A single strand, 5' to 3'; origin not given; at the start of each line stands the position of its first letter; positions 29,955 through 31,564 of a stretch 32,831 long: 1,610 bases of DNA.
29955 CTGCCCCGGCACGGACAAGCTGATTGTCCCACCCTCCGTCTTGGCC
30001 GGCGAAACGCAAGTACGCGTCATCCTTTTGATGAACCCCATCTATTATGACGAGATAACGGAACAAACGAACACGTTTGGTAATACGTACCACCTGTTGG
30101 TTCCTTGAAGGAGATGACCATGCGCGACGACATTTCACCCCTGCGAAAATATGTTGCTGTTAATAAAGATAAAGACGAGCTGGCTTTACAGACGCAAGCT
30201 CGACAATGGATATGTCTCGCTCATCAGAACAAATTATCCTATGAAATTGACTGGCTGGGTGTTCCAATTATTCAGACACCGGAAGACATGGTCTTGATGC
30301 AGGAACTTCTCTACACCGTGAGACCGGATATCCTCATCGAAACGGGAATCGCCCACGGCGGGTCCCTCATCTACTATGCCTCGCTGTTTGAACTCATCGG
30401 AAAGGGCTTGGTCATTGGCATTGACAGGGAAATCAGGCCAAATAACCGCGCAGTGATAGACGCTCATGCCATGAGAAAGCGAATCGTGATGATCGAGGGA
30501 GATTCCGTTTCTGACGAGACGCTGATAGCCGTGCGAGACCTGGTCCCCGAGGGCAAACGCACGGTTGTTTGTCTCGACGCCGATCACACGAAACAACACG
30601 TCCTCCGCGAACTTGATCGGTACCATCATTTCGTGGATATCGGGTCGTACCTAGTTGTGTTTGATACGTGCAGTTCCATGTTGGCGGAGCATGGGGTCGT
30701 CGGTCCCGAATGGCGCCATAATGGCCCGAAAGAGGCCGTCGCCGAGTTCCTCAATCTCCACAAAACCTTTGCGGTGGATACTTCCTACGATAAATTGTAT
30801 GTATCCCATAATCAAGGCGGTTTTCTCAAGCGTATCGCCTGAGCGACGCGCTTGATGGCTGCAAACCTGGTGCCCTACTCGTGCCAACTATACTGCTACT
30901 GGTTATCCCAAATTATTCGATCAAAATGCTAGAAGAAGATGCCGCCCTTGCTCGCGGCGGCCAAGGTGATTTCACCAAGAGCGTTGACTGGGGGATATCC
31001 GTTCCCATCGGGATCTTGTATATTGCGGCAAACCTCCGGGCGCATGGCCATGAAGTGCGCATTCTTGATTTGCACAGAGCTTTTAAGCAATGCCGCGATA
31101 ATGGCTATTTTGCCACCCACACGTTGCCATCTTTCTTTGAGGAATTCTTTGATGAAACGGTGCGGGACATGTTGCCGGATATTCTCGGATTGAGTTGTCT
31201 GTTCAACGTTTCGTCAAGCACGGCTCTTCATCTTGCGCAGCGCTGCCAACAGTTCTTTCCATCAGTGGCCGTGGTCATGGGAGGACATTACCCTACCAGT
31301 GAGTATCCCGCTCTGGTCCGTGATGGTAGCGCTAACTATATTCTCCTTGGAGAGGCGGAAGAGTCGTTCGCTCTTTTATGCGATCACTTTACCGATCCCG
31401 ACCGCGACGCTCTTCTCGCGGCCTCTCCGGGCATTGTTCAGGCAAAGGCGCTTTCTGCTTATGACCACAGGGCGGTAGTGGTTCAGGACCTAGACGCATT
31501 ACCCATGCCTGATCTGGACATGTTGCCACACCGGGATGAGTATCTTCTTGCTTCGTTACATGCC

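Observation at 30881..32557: B12-binding radical SAM enzyme embedded in a sugar-modification operon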

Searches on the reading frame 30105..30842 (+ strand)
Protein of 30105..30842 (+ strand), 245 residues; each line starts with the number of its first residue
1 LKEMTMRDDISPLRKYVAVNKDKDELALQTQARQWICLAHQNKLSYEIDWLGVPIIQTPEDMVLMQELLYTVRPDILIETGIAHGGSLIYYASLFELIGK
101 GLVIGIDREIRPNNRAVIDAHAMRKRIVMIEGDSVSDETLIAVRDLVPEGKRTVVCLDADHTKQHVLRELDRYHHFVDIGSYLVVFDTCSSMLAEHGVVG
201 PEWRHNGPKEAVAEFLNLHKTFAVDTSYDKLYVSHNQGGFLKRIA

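Call 3: search_protein_families(library=pfam, proteins=[window:30105-30842:+], max_evalue=0.01)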
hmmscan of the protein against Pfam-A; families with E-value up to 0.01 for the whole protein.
window:30105-30842:+ (245 aa): 2 families
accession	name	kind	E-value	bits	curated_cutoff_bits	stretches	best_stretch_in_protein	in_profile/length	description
PF04989.18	RMNT_CmcI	-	1.1e-63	215.1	23.2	1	43-244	2-206/206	Rhamnosyl O-methyltransferase/CmcI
PF13578.12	Methyltransf_24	-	1.2e-07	32.9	26.3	1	78-185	1-102/105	Methyltransferase domain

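Call 4: search_protein_families(library=ncbifam, proteins=[window:30105-30842:+], max_evalue=0.01)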
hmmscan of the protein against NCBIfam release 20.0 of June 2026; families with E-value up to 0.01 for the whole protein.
window:30105-30842:+ (245 aa): 2 families
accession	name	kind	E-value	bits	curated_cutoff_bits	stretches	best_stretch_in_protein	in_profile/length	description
NF045824.1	RhmsylMtase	equivalog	8.6e-23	80.9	400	1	40-217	27-197/226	rhamnosyl O-methyltransferase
TIGR00438.1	rrmJ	equivalog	0.0073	15.8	300.15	0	75-197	34-140/188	23S rRNA (uridine(2552)-2'-O)-methyltransferase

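Call 31: search_solved_structures(query=window:30105-30842:+, max_evalue=0.001)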
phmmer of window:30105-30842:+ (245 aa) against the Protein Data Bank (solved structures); distinct sequences matched with E-value up to 0.001: 2.
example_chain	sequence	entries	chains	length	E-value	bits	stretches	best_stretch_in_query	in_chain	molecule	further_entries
2br3_A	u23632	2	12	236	9.9e-09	38.4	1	48-187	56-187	CEPHALOSPORIN HYDROXYLASE CMCI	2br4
2bm8_A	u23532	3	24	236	1.1e-08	38.2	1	48-187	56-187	CEPHALOSPORIN HYDROXYLASE CMCI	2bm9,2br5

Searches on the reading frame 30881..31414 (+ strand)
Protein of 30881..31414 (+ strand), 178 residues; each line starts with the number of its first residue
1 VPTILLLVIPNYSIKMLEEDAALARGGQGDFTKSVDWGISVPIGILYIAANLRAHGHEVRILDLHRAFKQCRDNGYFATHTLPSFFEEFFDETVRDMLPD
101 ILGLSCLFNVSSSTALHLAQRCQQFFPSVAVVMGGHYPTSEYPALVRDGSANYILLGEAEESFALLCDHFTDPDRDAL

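Call 57: search_solved_structures(query=A3, max_evalue=10, show_alignments=4)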
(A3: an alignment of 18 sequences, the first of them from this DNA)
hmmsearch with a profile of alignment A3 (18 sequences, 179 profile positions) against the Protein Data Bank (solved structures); distinct sequences matched with E-value up to 10: 66 (the best 60 are shown).
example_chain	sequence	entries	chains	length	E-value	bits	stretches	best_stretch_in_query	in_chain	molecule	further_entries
7kdx_A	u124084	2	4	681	1e-06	31.4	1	98-172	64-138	Methyltransferase TokK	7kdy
4z0s_A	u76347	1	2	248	0.0015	21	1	116-169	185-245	Triosephosphate isomerase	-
5ul2_A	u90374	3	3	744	0.0019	20.7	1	49-175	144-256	OxsB protein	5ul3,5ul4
8dpb_C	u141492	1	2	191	0.0042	19.6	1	93-147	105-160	Methylmalonyl-CoA mutase, alpha subunit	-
2vfd_A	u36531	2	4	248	0.0067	18.9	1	116-169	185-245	TRIOSEPHOSPHATE ISOMERASE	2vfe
4ywi_A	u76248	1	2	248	0.0068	18.9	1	115-169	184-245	Triosephosphate isomerase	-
4z0j_A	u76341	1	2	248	0.011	18.3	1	117-169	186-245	Triosephosphate isomerase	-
2xij_A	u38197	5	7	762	0.012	18.1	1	92-150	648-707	METHYLMALONYL-COA MUTASE, MITOCHONDRIAL | Methylmalonyl-CoA mutase, mitochondrial precursor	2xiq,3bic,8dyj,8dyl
8gju_J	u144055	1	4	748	0.012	18.1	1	92-150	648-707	Methylmalonyl-CoA mutase, mitochondrial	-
1y80_A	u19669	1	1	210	0.013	18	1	85-137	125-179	Predicted cobalamin binding protein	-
2vff_A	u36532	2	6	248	0.018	17.6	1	116-169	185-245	TRIOSEPHOSPHATE ISOMERASE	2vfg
2vfh_A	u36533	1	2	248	0.018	17.5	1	117-169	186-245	TRIOSEPHOSPHATE ISOMERASE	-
4zz9_A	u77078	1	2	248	0.019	17.5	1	116-169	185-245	Triosephosphate isomerase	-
3pvf_A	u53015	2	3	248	0.019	17.4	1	116-169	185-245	Triosephosphate isomerase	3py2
1lyx_A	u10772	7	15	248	0.019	17.4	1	116-169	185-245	Triosephosphate Isomerase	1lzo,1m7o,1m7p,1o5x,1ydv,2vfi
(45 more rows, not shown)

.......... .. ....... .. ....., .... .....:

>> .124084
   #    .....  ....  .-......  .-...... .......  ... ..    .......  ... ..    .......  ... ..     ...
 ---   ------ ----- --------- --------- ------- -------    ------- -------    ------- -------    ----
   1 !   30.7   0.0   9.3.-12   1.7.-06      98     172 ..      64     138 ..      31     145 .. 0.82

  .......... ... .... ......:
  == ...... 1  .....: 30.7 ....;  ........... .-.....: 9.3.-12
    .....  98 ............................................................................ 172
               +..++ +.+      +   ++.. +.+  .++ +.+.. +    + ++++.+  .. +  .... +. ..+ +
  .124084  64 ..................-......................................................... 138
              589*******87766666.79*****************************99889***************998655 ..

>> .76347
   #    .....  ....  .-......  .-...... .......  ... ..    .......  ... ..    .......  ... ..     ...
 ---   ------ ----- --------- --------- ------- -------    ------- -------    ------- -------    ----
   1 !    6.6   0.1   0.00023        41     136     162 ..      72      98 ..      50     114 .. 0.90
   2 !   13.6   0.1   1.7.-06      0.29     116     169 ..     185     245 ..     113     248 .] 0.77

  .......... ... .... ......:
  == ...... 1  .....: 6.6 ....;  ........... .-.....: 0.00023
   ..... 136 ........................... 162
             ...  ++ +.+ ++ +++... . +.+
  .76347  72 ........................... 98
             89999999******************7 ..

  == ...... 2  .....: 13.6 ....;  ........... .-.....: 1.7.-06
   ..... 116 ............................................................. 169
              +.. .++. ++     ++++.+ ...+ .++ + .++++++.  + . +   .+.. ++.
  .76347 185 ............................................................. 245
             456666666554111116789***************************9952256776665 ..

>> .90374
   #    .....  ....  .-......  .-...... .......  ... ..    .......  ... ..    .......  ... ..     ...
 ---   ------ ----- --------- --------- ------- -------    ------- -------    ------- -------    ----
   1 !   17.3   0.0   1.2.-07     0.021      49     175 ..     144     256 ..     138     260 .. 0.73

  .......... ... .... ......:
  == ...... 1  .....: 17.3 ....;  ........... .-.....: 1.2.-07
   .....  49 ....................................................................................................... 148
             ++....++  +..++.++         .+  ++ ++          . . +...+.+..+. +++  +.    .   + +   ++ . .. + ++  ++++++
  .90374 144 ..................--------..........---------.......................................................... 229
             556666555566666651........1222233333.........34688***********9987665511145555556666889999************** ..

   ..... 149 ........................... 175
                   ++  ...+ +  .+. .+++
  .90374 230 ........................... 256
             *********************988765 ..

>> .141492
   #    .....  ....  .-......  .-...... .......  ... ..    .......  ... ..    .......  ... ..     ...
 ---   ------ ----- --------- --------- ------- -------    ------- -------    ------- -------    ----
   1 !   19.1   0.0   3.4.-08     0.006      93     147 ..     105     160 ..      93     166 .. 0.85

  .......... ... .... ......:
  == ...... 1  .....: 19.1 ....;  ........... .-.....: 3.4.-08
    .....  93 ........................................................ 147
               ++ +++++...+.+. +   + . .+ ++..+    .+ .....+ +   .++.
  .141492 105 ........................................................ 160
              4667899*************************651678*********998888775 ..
